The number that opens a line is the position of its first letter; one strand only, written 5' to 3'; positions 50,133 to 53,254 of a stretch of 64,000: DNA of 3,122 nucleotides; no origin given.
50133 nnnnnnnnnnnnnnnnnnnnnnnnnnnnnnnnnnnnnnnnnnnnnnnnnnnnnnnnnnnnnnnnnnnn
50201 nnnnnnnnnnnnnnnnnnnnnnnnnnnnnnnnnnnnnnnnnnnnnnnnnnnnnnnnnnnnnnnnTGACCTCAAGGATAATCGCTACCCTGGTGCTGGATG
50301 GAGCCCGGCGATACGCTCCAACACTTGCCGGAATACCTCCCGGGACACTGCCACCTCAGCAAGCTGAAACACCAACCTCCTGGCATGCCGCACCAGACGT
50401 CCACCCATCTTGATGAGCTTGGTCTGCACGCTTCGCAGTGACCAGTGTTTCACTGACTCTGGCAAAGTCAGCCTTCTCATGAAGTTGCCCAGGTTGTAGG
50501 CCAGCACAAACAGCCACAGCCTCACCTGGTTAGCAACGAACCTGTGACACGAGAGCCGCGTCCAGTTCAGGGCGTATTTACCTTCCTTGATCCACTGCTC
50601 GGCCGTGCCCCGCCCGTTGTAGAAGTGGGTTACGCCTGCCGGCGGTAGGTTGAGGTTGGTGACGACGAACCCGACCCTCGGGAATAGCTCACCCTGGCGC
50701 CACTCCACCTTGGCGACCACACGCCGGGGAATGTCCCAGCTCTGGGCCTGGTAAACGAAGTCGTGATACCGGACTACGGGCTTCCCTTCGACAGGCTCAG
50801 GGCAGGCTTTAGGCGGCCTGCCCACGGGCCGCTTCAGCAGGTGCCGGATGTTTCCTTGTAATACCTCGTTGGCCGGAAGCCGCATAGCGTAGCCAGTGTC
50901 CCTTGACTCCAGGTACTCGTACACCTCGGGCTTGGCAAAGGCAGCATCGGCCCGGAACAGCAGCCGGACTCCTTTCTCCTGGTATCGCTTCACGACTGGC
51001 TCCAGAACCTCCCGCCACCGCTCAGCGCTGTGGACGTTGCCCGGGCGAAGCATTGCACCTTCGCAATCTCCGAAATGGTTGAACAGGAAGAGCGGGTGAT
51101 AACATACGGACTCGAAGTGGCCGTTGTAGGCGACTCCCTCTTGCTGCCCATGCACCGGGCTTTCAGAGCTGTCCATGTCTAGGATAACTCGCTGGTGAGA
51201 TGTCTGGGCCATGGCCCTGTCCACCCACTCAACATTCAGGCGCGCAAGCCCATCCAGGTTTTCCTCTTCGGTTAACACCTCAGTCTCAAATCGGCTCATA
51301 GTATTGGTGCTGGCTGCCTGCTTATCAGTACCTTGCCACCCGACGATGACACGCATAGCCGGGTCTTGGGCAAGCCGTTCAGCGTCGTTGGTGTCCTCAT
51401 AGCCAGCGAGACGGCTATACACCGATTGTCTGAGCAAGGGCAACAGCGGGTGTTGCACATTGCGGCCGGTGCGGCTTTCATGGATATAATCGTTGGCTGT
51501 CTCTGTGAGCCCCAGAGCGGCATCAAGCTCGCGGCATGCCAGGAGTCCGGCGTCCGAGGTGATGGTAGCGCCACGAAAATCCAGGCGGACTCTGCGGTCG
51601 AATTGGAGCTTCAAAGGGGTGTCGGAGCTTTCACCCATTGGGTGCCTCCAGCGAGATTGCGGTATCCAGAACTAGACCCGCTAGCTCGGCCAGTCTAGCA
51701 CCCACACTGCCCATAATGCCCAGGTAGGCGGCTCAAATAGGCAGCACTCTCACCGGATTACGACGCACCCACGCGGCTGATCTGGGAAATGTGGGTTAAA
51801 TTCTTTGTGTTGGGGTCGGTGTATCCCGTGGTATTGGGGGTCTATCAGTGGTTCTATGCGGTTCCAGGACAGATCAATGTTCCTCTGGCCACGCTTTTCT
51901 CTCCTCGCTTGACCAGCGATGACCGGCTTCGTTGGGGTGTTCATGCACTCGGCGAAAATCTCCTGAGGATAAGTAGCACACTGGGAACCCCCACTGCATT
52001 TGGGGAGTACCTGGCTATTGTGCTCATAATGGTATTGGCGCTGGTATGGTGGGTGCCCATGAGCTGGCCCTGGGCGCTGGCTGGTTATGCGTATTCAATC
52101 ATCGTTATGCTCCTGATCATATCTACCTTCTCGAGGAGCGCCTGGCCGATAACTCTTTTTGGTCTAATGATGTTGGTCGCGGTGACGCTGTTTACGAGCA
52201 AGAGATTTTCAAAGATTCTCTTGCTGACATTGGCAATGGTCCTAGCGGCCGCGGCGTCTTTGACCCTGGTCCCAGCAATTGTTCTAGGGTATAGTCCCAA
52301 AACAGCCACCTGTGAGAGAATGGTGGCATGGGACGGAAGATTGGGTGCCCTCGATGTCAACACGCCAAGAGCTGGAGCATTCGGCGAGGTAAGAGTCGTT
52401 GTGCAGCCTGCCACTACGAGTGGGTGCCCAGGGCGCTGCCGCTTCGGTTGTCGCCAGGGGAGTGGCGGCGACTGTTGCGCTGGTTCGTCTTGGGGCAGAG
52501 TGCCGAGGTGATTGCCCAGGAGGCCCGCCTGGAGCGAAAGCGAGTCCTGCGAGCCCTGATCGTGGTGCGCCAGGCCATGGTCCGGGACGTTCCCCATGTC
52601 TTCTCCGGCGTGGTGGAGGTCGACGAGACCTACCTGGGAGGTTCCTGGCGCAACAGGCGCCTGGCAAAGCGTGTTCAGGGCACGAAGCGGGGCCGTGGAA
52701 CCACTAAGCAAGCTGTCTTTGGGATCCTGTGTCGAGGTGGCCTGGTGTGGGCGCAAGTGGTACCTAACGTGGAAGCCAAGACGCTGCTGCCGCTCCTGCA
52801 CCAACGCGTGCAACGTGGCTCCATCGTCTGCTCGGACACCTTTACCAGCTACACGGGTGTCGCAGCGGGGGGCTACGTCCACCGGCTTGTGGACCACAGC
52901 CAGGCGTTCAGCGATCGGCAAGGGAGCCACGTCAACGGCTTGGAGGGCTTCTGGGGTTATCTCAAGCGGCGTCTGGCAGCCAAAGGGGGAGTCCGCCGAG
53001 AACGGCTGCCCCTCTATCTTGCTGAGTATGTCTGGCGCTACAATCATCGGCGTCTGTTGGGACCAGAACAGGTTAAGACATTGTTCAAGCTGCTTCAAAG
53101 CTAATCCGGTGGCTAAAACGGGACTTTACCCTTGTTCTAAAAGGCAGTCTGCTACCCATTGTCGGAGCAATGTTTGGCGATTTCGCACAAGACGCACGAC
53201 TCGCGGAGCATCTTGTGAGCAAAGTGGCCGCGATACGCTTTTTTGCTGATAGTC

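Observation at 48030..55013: One Wzy-like polymerase gene shattered into four pieces by four different mobile elements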

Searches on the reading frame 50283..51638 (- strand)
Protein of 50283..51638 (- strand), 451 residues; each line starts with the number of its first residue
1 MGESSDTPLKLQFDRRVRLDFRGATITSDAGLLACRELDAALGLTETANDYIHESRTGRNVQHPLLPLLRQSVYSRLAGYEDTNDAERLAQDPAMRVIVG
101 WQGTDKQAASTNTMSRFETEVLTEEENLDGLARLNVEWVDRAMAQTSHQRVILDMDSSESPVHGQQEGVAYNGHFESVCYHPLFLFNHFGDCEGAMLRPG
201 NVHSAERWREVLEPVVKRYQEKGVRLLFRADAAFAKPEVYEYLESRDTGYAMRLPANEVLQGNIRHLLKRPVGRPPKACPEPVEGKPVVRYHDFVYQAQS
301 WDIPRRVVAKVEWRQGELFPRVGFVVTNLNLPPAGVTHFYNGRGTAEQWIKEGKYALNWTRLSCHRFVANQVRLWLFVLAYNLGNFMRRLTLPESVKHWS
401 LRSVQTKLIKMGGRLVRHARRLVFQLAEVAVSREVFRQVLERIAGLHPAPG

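Call 4: search_protein_families(library=pfam, max_evalue=0.01, proteins=[window:50283-51638:-])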
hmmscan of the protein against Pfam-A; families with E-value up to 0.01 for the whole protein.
window:50283-51638:- (451 aa): 2 families
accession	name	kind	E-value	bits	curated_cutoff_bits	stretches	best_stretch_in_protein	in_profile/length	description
PF13701.12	DDE_Tnp_1_4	-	3.7e-134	447.7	34.7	1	11-446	3-433/435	Transposase DDE domain group 1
PF01609.27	DDE_Tnp_1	-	7.8e-19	68.7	23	1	149-383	3-200/200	Transposase DDE domain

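Call 5: search_protein_families(library=ncbifam, max_evalue=0.01, proteins=[window:50283-51638:-])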
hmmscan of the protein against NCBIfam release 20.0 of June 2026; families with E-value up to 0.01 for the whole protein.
window:50283-51638:- (451 aa): 1 family
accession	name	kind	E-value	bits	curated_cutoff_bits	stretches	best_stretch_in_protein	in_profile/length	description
NF033539.1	transpos_IS1380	equivalog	1.9e-116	389.1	180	1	19-428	2-417/419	IS1380 family transposase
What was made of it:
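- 50032..51795 (-): A complete 1,764-bp IS1380-family element. The transposase gene is 50283-51638 (-), 451 aa. The right end (IRR) at 50032 abuts the IS3 remnant with no duplication. The left end (IRL) is at 51795. Call 4 (PF13701, E = 3.7e-134) and call 5 (NF033539).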

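Call 15: find_encoding_contigs(protein=window:50283-51638:-, flank=3000, max_places=10)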
Protein window:50283-51638:- (451 aa): 5 contigs read that carry it; 4 places shown.
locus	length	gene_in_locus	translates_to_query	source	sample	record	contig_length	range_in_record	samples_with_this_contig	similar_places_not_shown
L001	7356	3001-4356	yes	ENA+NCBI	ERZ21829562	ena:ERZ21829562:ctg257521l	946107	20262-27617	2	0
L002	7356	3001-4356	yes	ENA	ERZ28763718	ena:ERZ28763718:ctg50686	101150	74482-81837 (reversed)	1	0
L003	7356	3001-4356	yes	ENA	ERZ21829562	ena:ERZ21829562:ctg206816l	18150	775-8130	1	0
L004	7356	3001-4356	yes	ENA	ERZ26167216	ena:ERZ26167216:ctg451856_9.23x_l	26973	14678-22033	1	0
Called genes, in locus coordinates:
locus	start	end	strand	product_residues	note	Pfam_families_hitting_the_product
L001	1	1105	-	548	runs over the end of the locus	PF06418:CTP_synth_N, PF00117:GATase, PF07722:Peptidase_C26 (weak)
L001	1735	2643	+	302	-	PF01557:FAA_hydrolase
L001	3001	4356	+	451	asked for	PF13701:DDE_Tnp_1_4, PF01609:DDE_Tnp_1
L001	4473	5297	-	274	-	PF01063:Aminotran_4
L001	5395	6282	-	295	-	PF02629:CoA_binding, PF13607:Succ_CoA_lig, PF00549:Ligase_CoA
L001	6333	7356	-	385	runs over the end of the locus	PF08442:ATP-grasp_2, PF13549:ATP-grasp_5, PF24948:Citrate_synth_N, PF00549:Ligase_CoA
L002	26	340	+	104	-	-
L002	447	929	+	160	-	-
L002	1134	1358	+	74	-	PF13560:HTH_31 (faint), PF01381:HTH_3 (faint)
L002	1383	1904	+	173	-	PF13744:HTH_37 (faint), PF12844:HTH_19 (faint), PF13443:HTH_26 (faint), PF00356:LacI (faint), PF13560:HTH_31, PF01381:HTH_3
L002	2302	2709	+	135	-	PF00665:rve (weak), PF13683:rve_3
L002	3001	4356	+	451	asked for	PF13701:DDE_Tnp_1_4, PF01609:DDE_Tnp_1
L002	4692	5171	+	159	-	-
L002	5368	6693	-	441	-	PF13701:DDE_Tnp_1_4, PF01609:DDE_Tnp_1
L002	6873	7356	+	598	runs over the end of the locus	PF11398:DUF2813 (weak), PF13175:AAA_15, PF13304:AAA_21, PF20469:OLD-like_TOPRIM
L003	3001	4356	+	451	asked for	PF13701:DDE_Tnp_1_4, PF01609:DDE_Tnp_1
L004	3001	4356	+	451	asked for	PF13701:DDE_Tnp_1_4, PF01609:DDE_Tnp_1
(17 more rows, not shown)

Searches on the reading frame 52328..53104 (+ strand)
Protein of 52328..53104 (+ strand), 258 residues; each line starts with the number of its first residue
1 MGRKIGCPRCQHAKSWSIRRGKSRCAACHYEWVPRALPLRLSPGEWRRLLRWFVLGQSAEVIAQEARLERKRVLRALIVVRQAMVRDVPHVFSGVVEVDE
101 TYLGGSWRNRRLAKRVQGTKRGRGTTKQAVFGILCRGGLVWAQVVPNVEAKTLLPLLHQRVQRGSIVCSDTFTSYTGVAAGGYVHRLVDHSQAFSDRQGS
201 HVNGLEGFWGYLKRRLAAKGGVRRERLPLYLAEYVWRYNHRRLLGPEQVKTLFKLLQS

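Call 4: search_protein_families(library=pfam, max_evalue=0.01, proteins=[window:52328-53104:+])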
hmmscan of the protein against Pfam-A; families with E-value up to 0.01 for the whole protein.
window:52328-53104:+ (258 aa): 2 families
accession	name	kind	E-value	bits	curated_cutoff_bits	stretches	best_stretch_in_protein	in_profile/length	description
PF12762.13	DDE_Tnp_IS1595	-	7e-32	111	27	1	93-239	3-153/153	ISXO2-like transposase domain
PF12760.12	Zn_ribbon_IS1595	-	7.8e-05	23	25.4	1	6-30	20-45/46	Transposase zinc-ribbon domain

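Call 5: search_protein_families(library=ncbifam, max_evalue=0.01, proteins=[window:52328-53104:+])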
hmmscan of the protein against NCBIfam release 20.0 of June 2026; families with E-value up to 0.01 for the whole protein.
window:52328-53104:+ (258 aa): 2 families
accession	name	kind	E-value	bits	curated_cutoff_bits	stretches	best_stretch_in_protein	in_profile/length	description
NF033547.1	transpos_IS1595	equivalog_domain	7.5e-41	140.4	75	1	40-241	3-215/215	IS1595 family transposase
NF033558.1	transpos_IS1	equivalog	0.0058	16.6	100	0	7-101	1-103/199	IS1 family transposase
